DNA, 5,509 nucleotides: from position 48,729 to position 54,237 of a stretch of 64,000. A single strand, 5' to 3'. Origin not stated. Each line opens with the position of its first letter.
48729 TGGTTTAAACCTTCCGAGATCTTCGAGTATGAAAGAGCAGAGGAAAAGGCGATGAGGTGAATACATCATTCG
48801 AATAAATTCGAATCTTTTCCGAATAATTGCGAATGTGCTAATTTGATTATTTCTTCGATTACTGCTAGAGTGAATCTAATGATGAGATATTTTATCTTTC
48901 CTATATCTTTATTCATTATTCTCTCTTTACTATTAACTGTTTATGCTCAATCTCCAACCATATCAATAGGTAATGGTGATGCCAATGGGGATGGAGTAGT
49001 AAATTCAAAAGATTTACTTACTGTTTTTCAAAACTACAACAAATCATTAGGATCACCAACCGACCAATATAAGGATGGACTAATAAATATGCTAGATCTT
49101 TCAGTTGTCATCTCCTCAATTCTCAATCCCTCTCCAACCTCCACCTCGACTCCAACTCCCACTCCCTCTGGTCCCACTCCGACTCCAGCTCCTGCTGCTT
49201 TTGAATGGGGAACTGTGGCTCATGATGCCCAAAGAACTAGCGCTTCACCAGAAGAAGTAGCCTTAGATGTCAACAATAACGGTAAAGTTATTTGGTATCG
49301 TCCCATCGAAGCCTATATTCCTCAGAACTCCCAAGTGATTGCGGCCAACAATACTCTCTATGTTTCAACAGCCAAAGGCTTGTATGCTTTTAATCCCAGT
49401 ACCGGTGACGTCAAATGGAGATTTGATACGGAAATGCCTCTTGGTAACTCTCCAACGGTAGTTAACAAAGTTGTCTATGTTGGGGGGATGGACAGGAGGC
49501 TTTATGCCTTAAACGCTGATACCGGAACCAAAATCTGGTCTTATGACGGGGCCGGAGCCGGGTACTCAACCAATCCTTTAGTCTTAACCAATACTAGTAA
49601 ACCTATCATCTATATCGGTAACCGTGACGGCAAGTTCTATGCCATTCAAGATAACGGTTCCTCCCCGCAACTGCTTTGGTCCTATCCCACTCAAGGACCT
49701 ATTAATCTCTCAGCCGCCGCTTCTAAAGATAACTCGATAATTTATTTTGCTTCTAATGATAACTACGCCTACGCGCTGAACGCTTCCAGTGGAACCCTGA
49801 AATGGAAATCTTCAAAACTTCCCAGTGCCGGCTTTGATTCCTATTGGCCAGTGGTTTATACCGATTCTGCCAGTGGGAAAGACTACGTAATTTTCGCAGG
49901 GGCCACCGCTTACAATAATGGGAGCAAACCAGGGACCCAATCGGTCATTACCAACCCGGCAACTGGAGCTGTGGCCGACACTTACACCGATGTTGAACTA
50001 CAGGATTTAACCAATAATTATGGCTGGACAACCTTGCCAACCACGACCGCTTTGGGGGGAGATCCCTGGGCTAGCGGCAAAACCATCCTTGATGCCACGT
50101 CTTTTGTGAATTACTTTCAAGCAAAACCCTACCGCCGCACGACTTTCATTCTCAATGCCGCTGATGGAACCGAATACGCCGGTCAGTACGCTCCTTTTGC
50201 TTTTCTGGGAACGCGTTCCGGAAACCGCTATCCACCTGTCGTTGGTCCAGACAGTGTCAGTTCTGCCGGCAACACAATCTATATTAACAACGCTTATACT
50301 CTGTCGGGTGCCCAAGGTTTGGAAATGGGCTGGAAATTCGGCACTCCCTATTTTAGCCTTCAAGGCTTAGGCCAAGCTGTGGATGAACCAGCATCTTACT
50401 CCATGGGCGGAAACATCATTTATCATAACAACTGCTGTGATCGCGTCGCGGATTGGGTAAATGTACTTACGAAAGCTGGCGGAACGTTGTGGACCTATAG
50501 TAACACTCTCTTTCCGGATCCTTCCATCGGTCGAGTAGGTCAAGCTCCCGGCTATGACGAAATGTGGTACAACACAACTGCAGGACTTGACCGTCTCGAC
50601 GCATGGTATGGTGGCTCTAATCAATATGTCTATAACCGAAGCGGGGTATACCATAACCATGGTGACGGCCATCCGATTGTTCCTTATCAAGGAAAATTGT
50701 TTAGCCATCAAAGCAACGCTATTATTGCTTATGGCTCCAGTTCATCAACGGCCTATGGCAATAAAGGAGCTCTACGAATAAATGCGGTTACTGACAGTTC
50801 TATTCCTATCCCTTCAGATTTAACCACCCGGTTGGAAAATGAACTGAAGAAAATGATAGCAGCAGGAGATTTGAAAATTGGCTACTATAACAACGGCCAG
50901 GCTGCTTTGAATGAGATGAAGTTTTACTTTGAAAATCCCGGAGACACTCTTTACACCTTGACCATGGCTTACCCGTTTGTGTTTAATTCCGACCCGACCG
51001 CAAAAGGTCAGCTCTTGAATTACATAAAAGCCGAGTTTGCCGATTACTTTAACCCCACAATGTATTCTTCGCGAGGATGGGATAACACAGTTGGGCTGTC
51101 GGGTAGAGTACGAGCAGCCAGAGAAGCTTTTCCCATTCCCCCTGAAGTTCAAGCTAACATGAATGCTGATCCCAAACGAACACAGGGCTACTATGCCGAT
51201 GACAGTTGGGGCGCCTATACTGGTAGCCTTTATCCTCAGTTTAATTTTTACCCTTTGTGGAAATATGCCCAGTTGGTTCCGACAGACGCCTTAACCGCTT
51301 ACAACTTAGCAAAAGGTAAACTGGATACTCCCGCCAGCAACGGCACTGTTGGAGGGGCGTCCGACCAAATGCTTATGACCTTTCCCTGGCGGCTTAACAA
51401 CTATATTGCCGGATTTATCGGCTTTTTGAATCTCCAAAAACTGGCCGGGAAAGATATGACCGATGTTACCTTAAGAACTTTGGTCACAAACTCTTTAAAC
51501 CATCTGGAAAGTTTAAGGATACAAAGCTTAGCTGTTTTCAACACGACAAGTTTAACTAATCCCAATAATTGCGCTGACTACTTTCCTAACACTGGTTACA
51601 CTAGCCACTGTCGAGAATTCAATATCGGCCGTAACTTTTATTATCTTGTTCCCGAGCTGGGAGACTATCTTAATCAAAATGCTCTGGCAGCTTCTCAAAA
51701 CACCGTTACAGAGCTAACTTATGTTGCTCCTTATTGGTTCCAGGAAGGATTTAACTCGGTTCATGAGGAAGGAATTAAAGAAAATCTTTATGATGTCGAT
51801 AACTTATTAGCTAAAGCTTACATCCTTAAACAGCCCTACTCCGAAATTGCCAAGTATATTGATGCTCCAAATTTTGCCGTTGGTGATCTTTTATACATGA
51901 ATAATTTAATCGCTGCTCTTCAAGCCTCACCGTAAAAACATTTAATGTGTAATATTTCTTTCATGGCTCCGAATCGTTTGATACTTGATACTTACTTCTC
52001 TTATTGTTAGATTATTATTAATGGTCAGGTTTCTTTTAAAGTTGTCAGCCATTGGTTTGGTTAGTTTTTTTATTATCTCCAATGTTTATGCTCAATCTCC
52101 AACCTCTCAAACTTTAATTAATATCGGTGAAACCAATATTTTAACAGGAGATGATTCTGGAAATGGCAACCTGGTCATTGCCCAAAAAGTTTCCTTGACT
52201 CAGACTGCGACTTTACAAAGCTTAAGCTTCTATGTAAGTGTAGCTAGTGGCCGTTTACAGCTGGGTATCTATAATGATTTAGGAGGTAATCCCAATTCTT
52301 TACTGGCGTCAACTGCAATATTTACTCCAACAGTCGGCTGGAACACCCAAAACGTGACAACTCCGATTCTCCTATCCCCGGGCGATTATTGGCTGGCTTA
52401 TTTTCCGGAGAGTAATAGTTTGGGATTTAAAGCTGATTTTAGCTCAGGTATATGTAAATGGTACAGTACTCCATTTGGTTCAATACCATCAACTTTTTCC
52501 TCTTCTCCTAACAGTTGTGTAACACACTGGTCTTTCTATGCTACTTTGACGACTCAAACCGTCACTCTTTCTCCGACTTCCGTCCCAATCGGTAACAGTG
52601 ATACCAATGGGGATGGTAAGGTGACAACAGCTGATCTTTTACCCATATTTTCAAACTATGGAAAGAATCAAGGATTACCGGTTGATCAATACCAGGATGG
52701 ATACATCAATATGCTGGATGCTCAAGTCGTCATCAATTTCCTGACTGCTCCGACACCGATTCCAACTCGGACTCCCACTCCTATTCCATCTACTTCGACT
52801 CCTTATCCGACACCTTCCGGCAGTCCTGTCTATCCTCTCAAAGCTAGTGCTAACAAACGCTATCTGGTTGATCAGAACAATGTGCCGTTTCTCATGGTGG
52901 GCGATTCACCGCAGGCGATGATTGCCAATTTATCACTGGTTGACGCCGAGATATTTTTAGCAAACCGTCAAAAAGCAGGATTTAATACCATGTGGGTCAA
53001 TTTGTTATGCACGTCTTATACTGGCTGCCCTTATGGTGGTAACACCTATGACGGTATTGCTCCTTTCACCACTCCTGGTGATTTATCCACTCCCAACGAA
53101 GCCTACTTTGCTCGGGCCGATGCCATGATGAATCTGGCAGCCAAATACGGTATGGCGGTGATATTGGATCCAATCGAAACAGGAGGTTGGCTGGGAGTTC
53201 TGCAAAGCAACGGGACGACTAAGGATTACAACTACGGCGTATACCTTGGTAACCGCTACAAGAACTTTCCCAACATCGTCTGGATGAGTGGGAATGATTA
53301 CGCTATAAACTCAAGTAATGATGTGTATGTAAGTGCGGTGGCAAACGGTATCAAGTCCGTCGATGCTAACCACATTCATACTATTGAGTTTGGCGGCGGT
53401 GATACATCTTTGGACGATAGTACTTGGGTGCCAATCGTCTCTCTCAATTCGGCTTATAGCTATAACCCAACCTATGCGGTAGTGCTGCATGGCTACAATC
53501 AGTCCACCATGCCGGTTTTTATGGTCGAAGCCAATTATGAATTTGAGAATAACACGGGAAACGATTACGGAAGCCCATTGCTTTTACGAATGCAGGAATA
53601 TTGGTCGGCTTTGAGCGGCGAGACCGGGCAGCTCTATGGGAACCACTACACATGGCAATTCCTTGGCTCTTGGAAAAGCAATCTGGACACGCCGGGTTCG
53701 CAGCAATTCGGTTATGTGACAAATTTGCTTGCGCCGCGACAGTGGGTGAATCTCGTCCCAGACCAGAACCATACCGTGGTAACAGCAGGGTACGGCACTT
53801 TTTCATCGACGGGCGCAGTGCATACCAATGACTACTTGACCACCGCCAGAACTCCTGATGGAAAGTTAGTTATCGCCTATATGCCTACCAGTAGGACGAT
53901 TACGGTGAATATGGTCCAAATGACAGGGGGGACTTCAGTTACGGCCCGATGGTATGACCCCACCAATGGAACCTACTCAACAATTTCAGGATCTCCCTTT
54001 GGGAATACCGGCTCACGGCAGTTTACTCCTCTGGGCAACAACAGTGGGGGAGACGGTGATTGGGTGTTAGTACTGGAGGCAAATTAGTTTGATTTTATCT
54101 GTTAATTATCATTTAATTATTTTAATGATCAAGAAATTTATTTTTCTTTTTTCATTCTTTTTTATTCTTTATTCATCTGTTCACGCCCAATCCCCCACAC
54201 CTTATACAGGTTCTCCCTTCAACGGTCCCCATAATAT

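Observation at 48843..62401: Six consecutive secreted-protein genes each have a private promoter placed 7-8 nt from the ATG, indicating leaderless mRNAs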

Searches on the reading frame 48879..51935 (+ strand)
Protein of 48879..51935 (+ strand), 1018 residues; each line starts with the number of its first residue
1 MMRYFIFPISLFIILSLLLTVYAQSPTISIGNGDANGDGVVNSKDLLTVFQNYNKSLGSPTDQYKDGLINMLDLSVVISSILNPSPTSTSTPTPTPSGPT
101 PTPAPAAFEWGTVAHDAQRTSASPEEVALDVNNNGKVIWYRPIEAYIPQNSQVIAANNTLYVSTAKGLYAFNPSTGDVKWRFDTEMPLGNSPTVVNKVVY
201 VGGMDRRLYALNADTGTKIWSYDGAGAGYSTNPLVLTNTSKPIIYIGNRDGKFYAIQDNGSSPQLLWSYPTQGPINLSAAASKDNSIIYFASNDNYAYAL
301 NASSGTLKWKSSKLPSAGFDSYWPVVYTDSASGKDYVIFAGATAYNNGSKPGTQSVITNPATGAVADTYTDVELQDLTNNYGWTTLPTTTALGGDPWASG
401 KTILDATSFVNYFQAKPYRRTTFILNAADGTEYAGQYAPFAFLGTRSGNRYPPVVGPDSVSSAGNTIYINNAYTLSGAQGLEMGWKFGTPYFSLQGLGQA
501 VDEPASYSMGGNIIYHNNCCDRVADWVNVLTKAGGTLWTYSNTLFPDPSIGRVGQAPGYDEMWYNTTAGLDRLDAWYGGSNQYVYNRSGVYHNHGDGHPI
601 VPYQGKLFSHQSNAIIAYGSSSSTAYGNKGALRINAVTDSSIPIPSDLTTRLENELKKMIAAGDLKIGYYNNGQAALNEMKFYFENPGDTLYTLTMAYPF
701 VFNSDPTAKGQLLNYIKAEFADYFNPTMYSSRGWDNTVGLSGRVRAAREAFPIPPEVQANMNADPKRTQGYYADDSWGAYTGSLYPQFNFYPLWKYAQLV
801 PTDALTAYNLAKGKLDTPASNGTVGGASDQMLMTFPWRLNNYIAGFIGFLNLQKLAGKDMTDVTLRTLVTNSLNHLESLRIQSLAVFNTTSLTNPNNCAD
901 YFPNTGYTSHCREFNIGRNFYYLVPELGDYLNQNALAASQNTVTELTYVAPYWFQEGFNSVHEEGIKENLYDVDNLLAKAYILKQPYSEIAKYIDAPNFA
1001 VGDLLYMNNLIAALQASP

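Call 12: search_protein_families(library=pfam, proteins=[window:48879-51935:+], max_evalue=0.01)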
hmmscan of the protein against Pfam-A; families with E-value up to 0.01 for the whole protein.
window:48879-51935:+ (1018 aa): 4 families
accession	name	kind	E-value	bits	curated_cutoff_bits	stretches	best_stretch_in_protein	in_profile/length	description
PF13570.13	Beta-prop_ACSF4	-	2.9e-24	86.5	133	2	128-232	117-220/329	Beta-alanine-activating enzyme, beta-propeller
PF13360.13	PQQ_2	-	4.5e-20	72.8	27.6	1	131-270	8-145/233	Outer membrane protein assembly factor BamB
PF01011.28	PQQ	-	9.5e-11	41.5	26.7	1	190-225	51-86/595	Glucose/ethanol/alcohol dehydrogenase, beta-propeller domain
PF00404.24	Dockerin_1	-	1.9e-07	31.6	22.9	1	33-82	2-57/57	Dockerin type I domain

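Call 18: find_encoding_contigs(protein=window:48879-51935:+, flank=10000, max_places=6)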
Protein window:48879-51935:+ (1018 aa): no gene with exactly this product is on record in the collection.

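Call 22: find_related_loci(query=A1, collection=genome_contigs, flank=10000)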
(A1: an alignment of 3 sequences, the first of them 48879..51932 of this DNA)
Query A1 (1018 aa) in genome_contigs; peptide patterns used: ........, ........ (x = any residue, [..] = any of these).
259 stretches matched a pattern; 3 encode a relative of the query (tblastn E <= 1e-3); 3 distinct loci.
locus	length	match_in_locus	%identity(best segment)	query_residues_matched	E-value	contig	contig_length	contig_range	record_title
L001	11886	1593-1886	33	2-89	1e-6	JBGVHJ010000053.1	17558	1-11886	MAG: Eubacteriales bacterium isolate fecal_MAG_346 fecal_MAG_346_contig_0053, whole genome shotgun sequence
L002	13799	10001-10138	48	34-78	3e-6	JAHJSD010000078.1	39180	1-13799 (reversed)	MAG: Patescibacteria group bacterium isolate OS_PC_MetaG.mb.184 OS_PC_MetaG.mb.184_k141_644790, whole genome shotgun seq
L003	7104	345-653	29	33-137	5e-6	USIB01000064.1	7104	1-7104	uncultured Tenericutes bacterium isolate UMGS1739 genome assembly, contig: NODE_2772_length_7104_cov_6.834870, whole gen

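Call 23: find_homologous_proteins(query=window:48879-51932:+, max_evalue=1e-10)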
Query window:48879-51932:+ (1018 aa): 616 proteins with E <= 1e-10 among 8000 candidates; the best 120 are listed.
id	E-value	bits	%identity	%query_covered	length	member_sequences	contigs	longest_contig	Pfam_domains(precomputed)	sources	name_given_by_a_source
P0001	0.0e+0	2346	100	100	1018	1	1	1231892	PF01011.29,PF13360.14,PF00404.25,PF13570.14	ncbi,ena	-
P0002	0.0e+0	1336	65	90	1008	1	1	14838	PF01011.29,PF13360.14,PF00404.25,PF13570.14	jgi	jgi:outer membrane protein assembly factor BamB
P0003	0.0e+0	1151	59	93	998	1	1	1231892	PF01011.29,PF13360.14,PF00404.25,PF13570.14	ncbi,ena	-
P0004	0.0e+0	1105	58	90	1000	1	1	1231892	PF01011.29,PF13360.14,PF00404.25,PF13570.14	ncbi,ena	-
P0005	0.0e+0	1080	56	90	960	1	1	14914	PF01011.29,PF13360.14,PF13570.14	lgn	-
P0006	5.2e-224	765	46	90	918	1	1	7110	PF01011.29,PF13360.14,PF13570.14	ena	-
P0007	4.2e-223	762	47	89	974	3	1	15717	PF01011.29,PF13360.14,PF13570.14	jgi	jgi:outer membrane protein assembly factor BamB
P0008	4.0e-221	755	47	89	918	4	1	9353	PF01011.29,PF13360.14,PF13570.14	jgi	jgi:outer membrane protein assembly factor BamB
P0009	7.5e-220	751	45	92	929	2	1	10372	PF01011.29,PF13360.14,PF13570.14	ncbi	-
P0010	5.1e-219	748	45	90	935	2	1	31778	PF01011.29,PF13360.14,PF13570.14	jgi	jgi:outer membrane protein assembly factor BamB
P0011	6.1e-218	745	44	94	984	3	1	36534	PF01011.29,PF13360.14,PF13570.14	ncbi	-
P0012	9.3e-218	744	45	92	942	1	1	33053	PF01011.29,PF13360.14,PF13570.14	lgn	-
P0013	1.2e-217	744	44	92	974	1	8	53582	PF01011.29,PF13360.14,PF13570.14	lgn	-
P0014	1.3e-217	744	44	89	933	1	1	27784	PF01011.29,PF13360.14,PF13570.14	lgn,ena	-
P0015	5.5e-217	742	45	90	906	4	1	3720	PF01011.29,PF13360.14,PF13570.14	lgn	-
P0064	6.2e-208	712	45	89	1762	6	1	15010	PF01011.29,PF13360.14,PF00963.25,PF13570.14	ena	-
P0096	2.1e-204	700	44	89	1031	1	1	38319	PF01011.29,PF13360.14,PF00404.25,PF13570.14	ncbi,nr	ncbi:MAG: PQQ-binding-like beta-propeller repeat protein [Patescibacteria group bacterium]|nr:PQQ-bi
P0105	4.3e-203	696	43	90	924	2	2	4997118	PF01011.29,PF13360.14,PF13570.14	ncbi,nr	ncbi:MAG: PQQ-binding-like beta-propeller repeat protein [Anaerolineae bacterium]|nr:PQQ-binding-lik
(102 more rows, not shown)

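Call 24: find_encoding_contigs(protein=P0001, flank=10000, max_places=4)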
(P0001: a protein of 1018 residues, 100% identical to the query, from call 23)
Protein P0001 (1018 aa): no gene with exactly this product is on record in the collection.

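Call 25: find_encoding_contigs(protein=P0002, flank=10000, max_places=4)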
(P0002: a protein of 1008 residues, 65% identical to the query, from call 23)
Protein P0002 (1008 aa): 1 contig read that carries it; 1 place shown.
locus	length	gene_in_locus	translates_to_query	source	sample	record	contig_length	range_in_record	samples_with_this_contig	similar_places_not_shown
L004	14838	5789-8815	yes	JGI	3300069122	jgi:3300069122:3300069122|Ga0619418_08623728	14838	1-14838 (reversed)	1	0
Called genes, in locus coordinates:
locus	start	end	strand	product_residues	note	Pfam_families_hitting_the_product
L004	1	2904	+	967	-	?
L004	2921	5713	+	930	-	PF16586:DUF5060, PF00404:Dockerin_1 (weak)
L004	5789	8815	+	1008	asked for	PF01011:PQQ (faint), PF13360:PQQ_2, PF13570:Beta-prop_ACSF4, PF00404:Dockerin_1 (weak)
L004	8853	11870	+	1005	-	PF13360:PQQ_2, PF13570:Beta-prop_ACSF4, PF00404:Dockerin_1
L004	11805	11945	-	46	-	-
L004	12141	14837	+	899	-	?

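Call 55: find_encoding_contigs(protein=P0096, flank=10000, max_places=2)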
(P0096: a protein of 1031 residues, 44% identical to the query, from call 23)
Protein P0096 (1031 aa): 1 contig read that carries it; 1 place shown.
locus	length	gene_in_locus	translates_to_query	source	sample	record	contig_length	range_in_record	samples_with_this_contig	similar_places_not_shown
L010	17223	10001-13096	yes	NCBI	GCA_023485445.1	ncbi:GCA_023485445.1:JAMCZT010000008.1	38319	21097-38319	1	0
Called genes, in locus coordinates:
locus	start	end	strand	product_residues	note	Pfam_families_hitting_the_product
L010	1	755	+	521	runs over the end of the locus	PF13360:PQQ_2 (weak), PF13570:Beta-prop_ACSF4, PF13360:PQQ_2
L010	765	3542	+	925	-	-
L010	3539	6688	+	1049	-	PF00404:Dockerin_1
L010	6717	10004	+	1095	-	PF13360:PQQ_2 (weak), PF13570:Beta-prop_ACSF4, PF13360:PQQ_2, PF00404:Dockerin_1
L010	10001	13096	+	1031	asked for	PF13570:Beta-prop_ACSF4, PF01011:PQQ (faint), PF13360:PQQ_2, PF00404:Dockerin_1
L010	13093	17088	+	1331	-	PF01011:PQQ (faint), PF13360:PQQ_2, PF13570:Beta-prop_ACSF4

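Call 56: find_encoding_contigs(protein=P0105, flank=6000, max_places=2)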
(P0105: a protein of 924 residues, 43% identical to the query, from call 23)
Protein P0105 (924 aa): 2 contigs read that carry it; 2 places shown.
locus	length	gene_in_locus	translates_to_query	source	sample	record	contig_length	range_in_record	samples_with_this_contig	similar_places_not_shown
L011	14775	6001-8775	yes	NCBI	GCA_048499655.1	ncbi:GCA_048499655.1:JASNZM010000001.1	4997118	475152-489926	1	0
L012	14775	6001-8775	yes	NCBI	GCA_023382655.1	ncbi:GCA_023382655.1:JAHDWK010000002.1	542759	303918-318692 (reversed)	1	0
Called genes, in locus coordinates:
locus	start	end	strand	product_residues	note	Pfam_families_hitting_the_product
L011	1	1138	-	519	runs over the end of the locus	PF13088:BNR_2, PF02012:BNR (faint), PF13088:BNR_2 (weak)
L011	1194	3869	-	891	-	PF13088:BNR_2 (weak)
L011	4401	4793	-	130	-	-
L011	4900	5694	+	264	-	-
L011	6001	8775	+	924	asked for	PF13570:Beta-prop_ACSF4, PF01011:PQQ (faint), PF13360:PQQ_2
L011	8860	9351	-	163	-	PF07452:CHRD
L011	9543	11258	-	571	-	PF04055:Radical_SAM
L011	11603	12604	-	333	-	PF00140:Sigma70_r1_2, PF04542:Sigma70_r2, PF04539:Sigma70_r3, PF04545:Sigma70_r4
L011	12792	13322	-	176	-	PF09350:DJC28_CD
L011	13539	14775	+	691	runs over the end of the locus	PF00270:DEAD (faint), PF04851:ResIII, PF13604:AAA_30 (faint), PF17757:UvrB_inter, PF27431:UvrB_3rd, PF00271:Helicase_C, PF12344:UvrB, PF02151:UVR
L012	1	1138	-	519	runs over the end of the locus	PF13088:BNR_2, PF02012:BNR (faint), PF13088:BNR_2 (weak)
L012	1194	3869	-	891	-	PF13088:BNR_2 (weak)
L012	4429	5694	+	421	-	-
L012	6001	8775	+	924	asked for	PF13570:Beta-prop_ACSF4, PF01011:PQQ (faint), PF13360:PQQ_2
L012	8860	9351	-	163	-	PF07452:CHRD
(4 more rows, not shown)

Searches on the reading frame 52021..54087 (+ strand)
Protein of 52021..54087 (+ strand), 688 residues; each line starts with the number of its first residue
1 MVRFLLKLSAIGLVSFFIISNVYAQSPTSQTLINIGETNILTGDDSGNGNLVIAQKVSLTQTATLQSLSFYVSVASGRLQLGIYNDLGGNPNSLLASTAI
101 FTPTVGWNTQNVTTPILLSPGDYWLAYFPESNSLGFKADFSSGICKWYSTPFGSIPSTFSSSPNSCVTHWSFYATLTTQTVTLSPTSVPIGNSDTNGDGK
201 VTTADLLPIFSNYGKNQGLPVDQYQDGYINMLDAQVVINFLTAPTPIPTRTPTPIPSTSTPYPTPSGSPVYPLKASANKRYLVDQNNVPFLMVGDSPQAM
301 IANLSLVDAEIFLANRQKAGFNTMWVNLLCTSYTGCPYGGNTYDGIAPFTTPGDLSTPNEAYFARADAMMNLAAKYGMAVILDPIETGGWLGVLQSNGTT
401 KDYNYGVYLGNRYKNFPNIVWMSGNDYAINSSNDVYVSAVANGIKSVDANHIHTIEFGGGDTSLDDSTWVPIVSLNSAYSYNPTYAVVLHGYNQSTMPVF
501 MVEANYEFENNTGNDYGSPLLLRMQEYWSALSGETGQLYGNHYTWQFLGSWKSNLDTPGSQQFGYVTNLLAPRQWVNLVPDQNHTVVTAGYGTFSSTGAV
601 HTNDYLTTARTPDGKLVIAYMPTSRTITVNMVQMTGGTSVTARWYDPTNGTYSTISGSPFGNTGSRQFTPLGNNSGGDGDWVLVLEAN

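Call 12: search_protein_families(library=pfam, proteins=[window:52021-54087:+], max_evalue=0.01)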
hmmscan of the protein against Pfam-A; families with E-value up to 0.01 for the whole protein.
window:52021-54087:+ (688 aa): 4 families
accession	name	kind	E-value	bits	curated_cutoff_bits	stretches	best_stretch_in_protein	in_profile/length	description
PF13204.13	Apiosidase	-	5.4e-48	164.7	26.5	1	276-576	1-319/320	Apiosidase-like, catalytic domain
PF12904.13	Collagen_bind_2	-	1.1e-13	51.3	22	1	601-686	13-92/92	Putative collagen-binding domain of a collagenase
PF00150.24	Cellulase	-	3.5e-06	27.1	23.5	1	312-496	26-199/272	Cellulase (glycosyl hydrolase family 5)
PF00404.24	Dockerin_1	-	8e-06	26.4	22.9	1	193-241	2-56/57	Dockerin type I domain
